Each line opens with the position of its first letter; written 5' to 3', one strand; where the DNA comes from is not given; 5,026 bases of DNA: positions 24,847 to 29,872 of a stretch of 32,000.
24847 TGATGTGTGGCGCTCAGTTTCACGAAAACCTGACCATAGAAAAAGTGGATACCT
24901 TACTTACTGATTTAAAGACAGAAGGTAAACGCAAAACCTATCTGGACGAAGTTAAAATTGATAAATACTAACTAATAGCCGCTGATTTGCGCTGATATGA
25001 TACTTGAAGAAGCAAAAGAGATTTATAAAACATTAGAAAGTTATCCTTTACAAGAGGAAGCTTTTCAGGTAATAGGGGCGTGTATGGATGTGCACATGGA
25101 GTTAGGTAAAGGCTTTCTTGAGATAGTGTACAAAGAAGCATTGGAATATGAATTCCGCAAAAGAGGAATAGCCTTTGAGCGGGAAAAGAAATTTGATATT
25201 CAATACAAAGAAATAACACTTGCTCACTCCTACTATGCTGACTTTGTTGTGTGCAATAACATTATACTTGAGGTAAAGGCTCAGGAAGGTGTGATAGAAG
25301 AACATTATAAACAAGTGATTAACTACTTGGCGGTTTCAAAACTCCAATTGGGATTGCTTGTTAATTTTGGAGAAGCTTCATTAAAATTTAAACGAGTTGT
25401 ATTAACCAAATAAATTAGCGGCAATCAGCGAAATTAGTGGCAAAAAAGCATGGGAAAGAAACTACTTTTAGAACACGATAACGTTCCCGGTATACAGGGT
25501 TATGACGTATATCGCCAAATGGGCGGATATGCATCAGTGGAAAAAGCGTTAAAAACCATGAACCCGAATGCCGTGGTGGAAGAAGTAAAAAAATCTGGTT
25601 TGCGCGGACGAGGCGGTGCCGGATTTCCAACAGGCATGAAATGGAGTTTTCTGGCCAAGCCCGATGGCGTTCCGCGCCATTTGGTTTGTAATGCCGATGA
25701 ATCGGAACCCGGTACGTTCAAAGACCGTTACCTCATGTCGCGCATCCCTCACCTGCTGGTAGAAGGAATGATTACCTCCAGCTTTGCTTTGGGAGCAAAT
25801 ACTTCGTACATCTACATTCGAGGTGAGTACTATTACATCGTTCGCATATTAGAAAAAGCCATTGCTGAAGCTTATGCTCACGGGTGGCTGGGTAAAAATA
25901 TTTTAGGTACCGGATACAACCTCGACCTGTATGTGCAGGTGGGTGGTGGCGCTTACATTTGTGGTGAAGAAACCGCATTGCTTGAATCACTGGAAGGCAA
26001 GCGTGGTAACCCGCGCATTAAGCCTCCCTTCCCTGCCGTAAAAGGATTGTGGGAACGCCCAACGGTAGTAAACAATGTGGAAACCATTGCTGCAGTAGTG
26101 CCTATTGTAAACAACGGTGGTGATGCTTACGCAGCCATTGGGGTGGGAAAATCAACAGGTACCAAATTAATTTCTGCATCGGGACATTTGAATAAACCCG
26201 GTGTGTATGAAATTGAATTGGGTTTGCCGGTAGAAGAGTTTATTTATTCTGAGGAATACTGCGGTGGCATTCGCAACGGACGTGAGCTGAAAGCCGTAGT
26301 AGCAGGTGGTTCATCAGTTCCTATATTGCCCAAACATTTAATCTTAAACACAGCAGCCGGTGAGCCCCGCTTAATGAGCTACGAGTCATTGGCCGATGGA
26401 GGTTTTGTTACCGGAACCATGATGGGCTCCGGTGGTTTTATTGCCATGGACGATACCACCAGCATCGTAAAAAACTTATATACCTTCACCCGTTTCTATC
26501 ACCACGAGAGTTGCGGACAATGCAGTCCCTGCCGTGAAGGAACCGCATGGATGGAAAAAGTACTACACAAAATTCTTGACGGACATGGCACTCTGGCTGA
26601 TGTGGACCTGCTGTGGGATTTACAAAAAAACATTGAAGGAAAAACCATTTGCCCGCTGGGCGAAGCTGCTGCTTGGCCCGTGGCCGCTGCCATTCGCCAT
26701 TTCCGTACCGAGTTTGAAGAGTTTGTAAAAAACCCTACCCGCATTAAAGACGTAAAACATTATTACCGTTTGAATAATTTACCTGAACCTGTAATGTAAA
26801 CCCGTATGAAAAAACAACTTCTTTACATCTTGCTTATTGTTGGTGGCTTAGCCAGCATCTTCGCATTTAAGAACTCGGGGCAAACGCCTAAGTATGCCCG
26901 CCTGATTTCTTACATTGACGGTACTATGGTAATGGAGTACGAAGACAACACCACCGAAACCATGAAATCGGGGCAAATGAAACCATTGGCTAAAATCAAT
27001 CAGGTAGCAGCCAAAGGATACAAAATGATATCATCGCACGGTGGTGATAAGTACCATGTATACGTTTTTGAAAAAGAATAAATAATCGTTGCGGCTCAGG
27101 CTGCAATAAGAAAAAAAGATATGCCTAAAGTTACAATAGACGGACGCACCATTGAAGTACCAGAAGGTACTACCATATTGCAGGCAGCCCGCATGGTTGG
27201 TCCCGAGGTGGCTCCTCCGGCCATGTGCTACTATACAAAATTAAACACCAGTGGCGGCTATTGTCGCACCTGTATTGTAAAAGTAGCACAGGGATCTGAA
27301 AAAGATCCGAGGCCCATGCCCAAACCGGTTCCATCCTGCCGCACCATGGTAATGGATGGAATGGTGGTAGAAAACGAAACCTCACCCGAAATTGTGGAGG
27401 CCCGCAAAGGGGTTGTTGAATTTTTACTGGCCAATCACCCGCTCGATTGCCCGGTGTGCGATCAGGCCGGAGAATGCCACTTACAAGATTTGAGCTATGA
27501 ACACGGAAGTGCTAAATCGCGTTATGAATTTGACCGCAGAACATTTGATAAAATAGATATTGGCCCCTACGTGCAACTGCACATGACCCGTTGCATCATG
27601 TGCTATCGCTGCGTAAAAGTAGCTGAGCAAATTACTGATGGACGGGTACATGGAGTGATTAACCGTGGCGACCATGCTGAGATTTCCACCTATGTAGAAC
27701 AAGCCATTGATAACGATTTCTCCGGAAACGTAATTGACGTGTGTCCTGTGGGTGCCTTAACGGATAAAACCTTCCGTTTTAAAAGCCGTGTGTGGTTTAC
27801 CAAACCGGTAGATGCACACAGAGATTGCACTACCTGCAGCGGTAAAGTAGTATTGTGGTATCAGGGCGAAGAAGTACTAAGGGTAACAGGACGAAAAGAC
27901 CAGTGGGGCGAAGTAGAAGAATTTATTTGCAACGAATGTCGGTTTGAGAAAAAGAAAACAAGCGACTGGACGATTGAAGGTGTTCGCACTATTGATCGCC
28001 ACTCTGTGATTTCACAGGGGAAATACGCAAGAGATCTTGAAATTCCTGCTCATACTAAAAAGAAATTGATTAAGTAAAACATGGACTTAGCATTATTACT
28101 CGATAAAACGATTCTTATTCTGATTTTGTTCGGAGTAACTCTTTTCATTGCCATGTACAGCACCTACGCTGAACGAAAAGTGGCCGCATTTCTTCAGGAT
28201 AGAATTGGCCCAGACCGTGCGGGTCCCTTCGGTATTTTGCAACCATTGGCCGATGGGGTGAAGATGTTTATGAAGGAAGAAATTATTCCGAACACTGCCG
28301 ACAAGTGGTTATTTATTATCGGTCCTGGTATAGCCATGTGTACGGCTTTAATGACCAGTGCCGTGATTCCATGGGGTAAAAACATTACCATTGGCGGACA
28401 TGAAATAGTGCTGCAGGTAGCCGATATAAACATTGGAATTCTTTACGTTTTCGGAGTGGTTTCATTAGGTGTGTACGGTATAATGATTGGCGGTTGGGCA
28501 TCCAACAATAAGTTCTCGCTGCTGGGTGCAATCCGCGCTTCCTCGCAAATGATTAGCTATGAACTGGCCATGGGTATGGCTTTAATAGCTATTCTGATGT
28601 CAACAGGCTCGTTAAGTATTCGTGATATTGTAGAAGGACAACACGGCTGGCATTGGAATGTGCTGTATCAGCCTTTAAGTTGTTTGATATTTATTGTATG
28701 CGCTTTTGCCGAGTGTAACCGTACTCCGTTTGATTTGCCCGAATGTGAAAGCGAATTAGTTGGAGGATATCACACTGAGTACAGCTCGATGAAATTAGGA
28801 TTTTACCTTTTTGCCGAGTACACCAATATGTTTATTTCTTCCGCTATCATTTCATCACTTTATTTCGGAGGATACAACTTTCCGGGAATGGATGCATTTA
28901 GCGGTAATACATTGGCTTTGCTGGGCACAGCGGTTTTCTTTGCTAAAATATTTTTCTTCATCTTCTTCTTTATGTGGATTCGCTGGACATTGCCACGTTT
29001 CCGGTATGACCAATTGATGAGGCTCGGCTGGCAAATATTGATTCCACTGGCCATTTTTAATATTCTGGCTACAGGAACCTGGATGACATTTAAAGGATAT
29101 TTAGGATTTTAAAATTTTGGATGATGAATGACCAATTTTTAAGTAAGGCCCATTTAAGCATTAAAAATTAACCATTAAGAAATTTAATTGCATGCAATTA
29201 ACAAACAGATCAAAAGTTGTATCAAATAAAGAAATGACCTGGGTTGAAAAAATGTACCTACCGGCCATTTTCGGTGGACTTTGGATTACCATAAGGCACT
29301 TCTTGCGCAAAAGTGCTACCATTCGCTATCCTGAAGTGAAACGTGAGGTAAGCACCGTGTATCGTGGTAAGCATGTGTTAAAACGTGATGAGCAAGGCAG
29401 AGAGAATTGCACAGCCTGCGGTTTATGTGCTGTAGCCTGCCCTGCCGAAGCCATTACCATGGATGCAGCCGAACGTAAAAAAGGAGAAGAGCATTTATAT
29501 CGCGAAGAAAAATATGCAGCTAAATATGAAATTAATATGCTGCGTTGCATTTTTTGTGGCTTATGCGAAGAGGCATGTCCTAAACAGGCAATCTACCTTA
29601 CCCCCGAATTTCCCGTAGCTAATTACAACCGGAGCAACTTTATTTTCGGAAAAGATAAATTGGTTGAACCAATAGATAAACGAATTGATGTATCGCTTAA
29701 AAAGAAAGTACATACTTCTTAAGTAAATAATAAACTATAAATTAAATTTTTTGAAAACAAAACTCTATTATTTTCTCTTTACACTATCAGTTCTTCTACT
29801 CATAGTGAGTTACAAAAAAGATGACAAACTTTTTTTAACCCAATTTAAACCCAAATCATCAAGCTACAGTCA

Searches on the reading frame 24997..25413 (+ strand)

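Call 4: search_protein_families(library=pfam, proteins=[window:24997-25413:+], max_evalue=1)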
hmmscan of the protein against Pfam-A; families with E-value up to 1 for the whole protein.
window:24997-25413:+ (138 aa): 4 families
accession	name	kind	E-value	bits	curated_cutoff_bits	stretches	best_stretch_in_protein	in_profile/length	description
PF13366.12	PDDEXK_3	-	4.2e-37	127.5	22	1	21-134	3-117/117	PD-(D/E)XK nuclease superfamily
PF10579.15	Rapsyn_N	-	0.00078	19.9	23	1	16-62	36-76/80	Rapsyn N-terminal myristoylation and linker region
PF05367.17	Phage_endo_I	-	0.0022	18.1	29.1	1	52-96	26-69/149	Phage endonuclease I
PF24308.1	DUF7487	-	0.039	14.3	27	1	43-96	144-198/220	Family of unknown function (DUF7487)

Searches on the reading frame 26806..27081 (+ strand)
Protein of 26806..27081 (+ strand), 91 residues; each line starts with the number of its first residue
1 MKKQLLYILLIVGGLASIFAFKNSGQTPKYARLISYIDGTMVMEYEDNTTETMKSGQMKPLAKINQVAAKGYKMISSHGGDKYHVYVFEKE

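Call 4: search_protein_families(library=pfam, proteins=[window:26806-27081:+], max_evalue=1)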
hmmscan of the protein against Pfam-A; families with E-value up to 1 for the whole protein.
window:26806-27081:+ (91 aa): 1 family
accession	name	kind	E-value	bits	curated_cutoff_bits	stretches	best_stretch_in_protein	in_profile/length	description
PF06399.18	GFRP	-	0.16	12.2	25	1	31-88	25-80/83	GTP cyclohydrolase I feedback regulatory protein (GFRP)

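Call 22: search_protein_families(library=ncbifam, proteins=[window:26806-27081:+], max_evalue=1)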
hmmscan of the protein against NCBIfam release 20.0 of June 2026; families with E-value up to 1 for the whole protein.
window:26806-27081:+ (91 aa): 0 families

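Call 53: search_protein_families(library=padloc, proteins=[window:26806-27081:+], max_evalue=1)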
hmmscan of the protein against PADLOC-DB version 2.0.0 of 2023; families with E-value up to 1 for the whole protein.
window:26806-27081:+ (91 aa): 0 families

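Call 54: search_protein_families(library=phrogs, proteins=[window:26806-27081:+], max_evalue=1)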
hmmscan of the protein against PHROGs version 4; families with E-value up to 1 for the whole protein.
window:26806-27081:+ (91 aa): 0 families

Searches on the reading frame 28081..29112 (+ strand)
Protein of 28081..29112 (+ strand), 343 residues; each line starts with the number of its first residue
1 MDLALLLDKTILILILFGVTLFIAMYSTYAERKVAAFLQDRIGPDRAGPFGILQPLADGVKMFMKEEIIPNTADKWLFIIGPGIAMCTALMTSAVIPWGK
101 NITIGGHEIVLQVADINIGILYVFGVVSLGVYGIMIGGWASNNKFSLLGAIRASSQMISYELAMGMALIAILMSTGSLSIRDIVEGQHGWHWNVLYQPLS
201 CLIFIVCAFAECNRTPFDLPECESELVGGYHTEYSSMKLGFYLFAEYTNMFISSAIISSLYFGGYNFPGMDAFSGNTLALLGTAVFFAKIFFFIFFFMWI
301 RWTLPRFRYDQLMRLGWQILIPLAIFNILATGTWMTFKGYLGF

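Call 88: find_encoding_contigs(protein=window:28081-29112:+, flank=7000, max_places=10)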
Protein window:28081-29112:+ (343 aa): 2 contigs read that carry it; 2 places shown.
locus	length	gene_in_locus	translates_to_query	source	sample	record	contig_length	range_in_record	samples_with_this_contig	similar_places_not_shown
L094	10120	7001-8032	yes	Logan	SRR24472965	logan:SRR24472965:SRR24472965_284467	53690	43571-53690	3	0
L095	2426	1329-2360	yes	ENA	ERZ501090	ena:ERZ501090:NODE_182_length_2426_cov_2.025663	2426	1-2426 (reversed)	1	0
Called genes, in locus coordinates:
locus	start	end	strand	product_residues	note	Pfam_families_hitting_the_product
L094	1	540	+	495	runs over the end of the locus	PF00691:OmpA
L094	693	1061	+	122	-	PF00507:Oxidored_q4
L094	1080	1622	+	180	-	PF01058:Oxidored_q6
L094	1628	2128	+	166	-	PF00329:Complex1_30kDa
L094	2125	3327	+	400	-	PF00346:Complex1_49kDa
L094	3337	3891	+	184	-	PF01257:2Fe-2S_thioredx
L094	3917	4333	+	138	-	PF13366:PDDEXK_3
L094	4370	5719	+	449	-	PF01512:Complex1_51K, PF22461:SLBB_2 (weak), PF10589:NADH_4Fe-4S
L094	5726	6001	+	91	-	-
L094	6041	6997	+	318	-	PF00111:Fer2, PF13510:Fer2_4, PF10588:NADH-G_4Fe-4S_3, PF22117:Fer4_Nqo3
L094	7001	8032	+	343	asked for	PF00146:NADHdh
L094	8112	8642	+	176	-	PF13534:Fer4_17 (faint), PF13237:Fer4_10, PF00037:Fer4 (weak), PF12838:Fer4_7, PF13183:Fer4_8 (weak), PF13187:Fer4_9, PF13484:Fer4_16, PF00037:Fer4, +4 more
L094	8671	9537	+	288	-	-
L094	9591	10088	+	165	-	-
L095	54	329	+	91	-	-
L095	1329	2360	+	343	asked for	PF00146:NADHdh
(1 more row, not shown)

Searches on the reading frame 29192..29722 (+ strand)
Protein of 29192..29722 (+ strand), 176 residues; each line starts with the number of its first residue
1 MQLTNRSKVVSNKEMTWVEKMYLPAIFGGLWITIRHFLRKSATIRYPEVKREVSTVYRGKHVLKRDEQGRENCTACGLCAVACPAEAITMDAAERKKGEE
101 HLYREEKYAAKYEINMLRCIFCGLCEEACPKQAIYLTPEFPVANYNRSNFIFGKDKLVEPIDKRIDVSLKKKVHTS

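Call 4: search_protein_families(library=pfam, proteins=[window:29192-29722:+], max_evalue=1)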
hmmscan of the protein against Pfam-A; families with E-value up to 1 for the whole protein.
window:29192-29722:+ (176 aa): 19 families
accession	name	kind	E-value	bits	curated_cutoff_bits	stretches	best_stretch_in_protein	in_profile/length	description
PF00037.32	Fer4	-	2.1e-14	53.1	21.1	2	112-135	1-24/24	4Fe-4S binding domain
PF12838.12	Fer4_7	-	2.2e-13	50.8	27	1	72-133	1-52/52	4Fe-4S dicluster domain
PF13484.11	Fer4_16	-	5.3e-10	40.4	30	2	72-131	1-65/66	4Fe-4S double cluster binding domain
PF13187.11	Fer4_9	-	2.4e-09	37.5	27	1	72-134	1-52/52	4Fe-4S dicluster domain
PF14697.11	Fer4_21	-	5.1e-09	36.6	35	2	70-90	38-59/59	4Fe-4S dicluster domain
PF12837.12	Fer4_6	-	2.6e-08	33.8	25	2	70-88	6-24/24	4Fe-4S binding domain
PF13237.11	Fer4_10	-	2.8e-08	34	25.5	1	70-130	6-53/53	4Fe-4S dicluster domain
PF12797.12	Fer4_2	-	1.2e-07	31.6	24.5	2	70-85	7-22/22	4Fe-4S binding domain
PF13183.11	Fer4_8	-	1.7e-07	32.1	27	1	71-132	3-67/68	4Fe-4S dicluster domain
PF13534.11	Fer4_17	-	1.4e-06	29.2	22.2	2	72-132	1-59/61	4Fe-4S dicluster domain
PF12800.12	Fer4_4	-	9.1e-06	26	24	2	71-85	2-16/17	4Fe-4S binding domain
PF25160.1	LdpA_Fe-S-bd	-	1.8e-05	24.9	27.6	2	70-91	25-46/49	LdpA Fe-S cluster-binding domain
PF12798.12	Fer4_3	-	3.5e-05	24.7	27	2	119-133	1-15/15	4Fe-4S binding domain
PF17179.9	Fer4_22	-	0.0011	20.2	27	2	49-86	57-94/95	4Fe-4S dicluster domain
PF13459.11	Fer4_15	-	0.0015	19.7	22.4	1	70-91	5-25/66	4Fe-4S single cluster domain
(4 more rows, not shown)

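Call 11: find_related_loci(query=window:29192-29722:+, collection=genome_contigs, flank=10000)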
Query window:29192-29722:+ (176 aa) in genome_contigs; peptide patterns used: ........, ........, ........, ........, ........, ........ (x = any residue, [..] = any of these).
600 stretches matched a pattern (row limit reached: there are more); 588 encode a relative of the query (tblastn E <= 1e-3); the best 80 are kept; 80 distinct loci.
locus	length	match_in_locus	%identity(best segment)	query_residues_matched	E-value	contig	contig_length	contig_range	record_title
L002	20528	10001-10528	86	1-176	5e-104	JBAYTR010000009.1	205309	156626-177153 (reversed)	MAG: Bacteroidia bacterium isolate SO_2016_LW3_13 scaffold00083_LW162_2016, whole genome shotgun sequence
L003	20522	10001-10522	76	1-174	2e-89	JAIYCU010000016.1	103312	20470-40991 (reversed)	MAG: Bacteroidetes bacterium isolate H1_MAG_00011 pond_H1_MAG_00011_000000000035, whole genome shotgun sequence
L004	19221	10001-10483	80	1-161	5e-89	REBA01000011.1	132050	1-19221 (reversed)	MAG: Cytophagales bacterium isolate PH2015_01D_33_11 PH2015_01D_scaffold_12, whole genome shotgun sequence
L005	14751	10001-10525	75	1-175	5e-89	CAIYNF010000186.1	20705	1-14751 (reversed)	MAG: uncultured Bacteroidetes bacterium isolate Ja_bin-4299 genome assembly, contig: bin-4299:186/209, whole genome shot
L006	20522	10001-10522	75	2-175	5e-89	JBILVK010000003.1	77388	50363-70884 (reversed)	MAG: Bacteroidia bacterium isolate ME2018-08-14_3300043803_group8_bin7 Rohwer_bin1044_scaffold_62_c1, whole genome shotg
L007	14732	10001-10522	74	1-174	2e-88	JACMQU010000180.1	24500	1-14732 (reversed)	MAG: Bacteroidia bacterium isolate LF-bin-458 FL-bin-458-contig-k141_2774157, whole genome shotgun sequence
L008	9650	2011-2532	76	1-172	5e-88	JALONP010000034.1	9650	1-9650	MAG: Bacteroidia bacterium isolate Prado080 scaffold_14742, whole genome shotgun sequence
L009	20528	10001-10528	73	1-174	1e-87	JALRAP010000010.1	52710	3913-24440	MAG: Bacteroidia bacterium isolate HJW.49 NODE_10_length_52710_cov_6.784565, whole genome shotgun sequence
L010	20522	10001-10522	74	3-174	1e-87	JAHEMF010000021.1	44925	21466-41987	MAG: Bacteroidetes bacterium isolate Ww66 NODE_1235_length_44925_cov_4.162709, whole genome shotgun sequence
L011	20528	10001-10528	77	1-174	8e-88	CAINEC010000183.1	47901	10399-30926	MAG: uncultured Bacteroidetes bacterium isolate ErkenSummer_bin-5090 genome assembly, contig: bin-5090:183/203, whole ge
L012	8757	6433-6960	77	1-174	8e-88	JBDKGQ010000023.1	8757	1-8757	MAG: Bacteroidota bacterium isolate farmington_2019_sw_WHONDRS-S19S_0053_F_bin.6 scaffold_1341, whole genome shotgun seq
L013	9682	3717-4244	73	1-174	8e-88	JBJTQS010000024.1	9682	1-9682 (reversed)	MAG: Bacteroidota bacterium isolate samp_4448_semibin_214 samp_4448_115819, whole genome shotgun sequence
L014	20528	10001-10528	74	1-174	2e-87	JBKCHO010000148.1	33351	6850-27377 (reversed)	MAG: Bacteroidota bacterium isolate samp_487_concoct_766 samp_487_1689491, whole genome shotgun sequence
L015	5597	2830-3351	74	1-172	1e-86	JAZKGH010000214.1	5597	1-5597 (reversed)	MAG: Bacteroidota bacterium isolate DC_RB_04_SPN110320-bin039_1 DCRB04SPN_B039_1_000000000214, whole genome shotgun sequ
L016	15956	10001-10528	74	1-174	2e-86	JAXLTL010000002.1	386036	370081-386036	MAG: Bacteroidia bacterium isolate STL-BAC3 C3.123.fa-2, whole genome shotgun sequence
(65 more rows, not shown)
